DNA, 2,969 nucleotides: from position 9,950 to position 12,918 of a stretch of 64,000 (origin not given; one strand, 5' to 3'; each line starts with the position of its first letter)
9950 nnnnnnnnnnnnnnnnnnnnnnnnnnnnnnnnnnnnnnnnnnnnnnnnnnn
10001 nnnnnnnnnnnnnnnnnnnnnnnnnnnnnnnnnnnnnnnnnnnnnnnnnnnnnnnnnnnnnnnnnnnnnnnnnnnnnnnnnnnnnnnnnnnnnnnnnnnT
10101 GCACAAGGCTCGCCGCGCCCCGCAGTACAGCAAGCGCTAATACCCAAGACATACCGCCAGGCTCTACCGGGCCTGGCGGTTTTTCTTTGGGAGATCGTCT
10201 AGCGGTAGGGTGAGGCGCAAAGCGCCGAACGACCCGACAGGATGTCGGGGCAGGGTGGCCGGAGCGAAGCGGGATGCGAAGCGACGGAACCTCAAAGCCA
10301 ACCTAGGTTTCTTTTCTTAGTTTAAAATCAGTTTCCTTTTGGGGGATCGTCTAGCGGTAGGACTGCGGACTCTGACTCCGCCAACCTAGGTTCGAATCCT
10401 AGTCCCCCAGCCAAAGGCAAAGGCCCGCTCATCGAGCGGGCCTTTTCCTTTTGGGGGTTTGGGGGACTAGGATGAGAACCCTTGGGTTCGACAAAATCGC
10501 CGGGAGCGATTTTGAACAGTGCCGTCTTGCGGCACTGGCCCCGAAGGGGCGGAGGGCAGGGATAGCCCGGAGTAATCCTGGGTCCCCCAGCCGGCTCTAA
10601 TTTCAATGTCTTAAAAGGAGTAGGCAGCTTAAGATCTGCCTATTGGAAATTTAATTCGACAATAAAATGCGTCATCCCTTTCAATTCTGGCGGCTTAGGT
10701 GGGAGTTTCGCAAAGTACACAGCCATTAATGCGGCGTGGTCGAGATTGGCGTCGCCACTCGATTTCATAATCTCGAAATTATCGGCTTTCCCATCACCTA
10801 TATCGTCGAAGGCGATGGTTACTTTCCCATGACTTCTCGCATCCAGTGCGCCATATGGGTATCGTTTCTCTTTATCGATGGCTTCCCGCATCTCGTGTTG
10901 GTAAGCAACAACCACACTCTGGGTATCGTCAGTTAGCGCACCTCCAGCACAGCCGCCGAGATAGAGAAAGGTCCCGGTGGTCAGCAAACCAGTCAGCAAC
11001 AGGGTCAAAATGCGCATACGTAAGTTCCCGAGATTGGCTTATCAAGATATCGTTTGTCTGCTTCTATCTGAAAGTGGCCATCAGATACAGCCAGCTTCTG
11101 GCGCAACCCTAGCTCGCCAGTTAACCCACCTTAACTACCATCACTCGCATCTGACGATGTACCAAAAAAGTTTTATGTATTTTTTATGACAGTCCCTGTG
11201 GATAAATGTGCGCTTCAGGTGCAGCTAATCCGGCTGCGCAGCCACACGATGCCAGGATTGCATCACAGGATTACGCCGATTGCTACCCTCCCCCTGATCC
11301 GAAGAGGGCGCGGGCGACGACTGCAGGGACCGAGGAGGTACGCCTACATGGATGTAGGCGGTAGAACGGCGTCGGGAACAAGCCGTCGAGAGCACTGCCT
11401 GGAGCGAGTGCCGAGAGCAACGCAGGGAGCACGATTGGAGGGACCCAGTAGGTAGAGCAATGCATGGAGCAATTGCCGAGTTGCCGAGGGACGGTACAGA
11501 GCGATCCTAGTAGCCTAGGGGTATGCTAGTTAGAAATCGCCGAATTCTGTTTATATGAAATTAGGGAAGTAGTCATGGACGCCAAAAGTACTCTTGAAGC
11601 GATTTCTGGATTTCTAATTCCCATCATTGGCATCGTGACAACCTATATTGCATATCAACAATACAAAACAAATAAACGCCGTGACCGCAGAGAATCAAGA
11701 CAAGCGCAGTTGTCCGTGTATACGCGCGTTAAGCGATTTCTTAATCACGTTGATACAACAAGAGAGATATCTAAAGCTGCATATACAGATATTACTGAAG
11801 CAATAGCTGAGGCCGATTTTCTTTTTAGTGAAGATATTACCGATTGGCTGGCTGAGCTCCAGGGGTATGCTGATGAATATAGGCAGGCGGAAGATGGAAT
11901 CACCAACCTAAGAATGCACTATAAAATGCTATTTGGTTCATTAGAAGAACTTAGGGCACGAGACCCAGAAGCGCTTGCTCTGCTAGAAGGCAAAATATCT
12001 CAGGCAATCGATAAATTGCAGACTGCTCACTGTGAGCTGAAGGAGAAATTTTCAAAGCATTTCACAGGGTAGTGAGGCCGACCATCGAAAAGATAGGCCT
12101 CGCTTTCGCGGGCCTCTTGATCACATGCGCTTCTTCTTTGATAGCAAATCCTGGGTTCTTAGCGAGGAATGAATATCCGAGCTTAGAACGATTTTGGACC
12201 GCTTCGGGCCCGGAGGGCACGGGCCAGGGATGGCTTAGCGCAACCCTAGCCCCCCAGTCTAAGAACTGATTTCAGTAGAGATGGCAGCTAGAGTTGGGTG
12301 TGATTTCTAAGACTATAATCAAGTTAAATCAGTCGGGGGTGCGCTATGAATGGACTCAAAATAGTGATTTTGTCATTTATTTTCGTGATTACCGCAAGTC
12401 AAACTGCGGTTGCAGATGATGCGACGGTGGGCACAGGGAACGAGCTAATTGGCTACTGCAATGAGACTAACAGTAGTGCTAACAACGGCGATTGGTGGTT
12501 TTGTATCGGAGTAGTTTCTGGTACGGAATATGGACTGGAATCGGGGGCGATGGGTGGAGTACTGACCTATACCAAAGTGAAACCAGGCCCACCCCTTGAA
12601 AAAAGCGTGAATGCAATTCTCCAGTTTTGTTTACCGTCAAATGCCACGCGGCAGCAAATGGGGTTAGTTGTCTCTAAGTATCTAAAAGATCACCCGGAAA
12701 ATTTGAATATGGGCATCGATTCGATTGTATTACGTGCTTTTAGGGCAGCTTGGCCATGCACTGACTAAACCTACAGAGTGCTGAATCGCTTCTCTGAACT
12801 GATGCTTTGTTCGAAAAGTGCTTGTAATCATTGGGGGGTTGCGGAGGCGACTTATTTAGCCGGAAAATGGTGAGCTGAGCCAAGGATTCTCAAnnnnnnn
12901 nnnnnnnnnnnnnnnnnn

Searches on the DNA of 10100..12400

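Call 42: search_rna_families(source=window, start=10100, end=12400, threshold=evalue, max_evalue=0.1)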
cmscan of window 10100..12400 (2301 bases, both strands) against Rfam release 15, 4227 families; matches with E-value up to 0.1: 5.
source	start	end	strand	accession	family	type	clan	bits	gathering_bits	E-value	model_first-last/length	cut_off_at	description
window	10340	10410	+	RF00005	tRNA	Gene; tRNA;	CL00001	60.1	29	6e-12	1-71/71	no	tRNA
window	10482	10572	+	RF02902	AaHKsRNA22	Gene; sRNA;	-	27.1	39.8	0.021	1-101/101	no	Aggregatibacter sRNA 22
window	10451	10592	+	RF00391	RtT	Cis-reg;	-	24.4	45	0.077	1-130/130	no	RtT RNA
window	10391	10480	+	RF01044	mir-345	Gene; miRNA;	-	23.7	65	0.039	1-91/91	no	mir-345 microRNA precursor family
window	10288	10453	+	RF02069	STnc70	Gene; sRNA;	-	22.6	40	0.09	1-149/149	no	Enterobacterial sRNA STnc70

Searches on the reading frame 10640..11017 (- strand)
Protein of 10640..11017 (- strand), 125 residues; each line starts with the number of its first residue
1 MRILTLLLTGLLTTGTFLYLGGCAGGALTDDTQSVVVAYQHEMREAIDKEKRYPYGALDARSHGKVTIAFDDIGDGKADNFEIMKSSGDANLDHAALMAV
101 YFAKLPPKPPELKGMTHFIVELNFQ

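Call 77: search_protein_families(library=pfam, proteins=[window:10640-11017:-], max_evalue=0.01)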
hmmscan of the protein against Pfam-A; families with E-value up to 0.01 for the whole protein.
window:10640-11017:- (125 aa): 2 families
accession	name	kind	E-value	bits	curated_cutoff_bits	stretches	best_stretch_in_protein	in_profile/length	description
PF03544.19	TonB_C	-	4.3e-10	40.3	24.6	1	50-124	2-77/79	Gram-negative bacterial TonB protein C-terminal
PF13103.11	TonB_2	-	3.2e-05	24.4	22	1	38-122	3-83/85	TonB C terminal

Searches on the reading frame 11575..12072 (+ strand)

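Call 77: search_protein_families(library=pfam, proteins=[window:11575-12072:+], max_evalue=0.01)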
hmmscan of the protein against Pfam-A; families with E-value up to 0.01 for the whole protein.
window:11575-12072:+ (165 aa): 1 family
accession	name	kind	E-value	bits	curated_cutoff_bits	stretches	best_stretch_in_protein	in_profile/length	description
PF02050.21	FliJ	-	0.0044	17.7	28.4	0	92-156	21-90/123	Flagellar FliJ protein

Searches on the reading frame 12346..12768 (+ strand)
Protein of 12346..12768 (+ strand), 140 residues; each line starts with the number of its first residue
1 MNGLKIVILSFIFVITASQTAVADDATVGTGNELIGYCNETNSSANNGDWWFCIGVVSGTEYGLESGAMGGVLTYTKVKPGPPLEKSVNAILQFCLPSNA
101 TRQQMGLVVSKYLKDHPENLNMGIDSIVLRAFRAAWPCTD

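Call 77: search_protein_families(library=pfam, proteins=[window:12346-12768:+], max_evalue=0.01)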
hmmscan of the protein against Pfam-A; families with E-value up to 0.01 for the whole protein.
window:12346-12768:+ (140 aa): 1 family
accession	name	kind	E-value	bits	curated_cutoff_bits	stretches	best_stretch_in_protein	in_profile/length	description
PF18602.6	Rap1a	-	1e-14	55.2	27.7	1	30-138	1-90/90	Rap1a immunity proteins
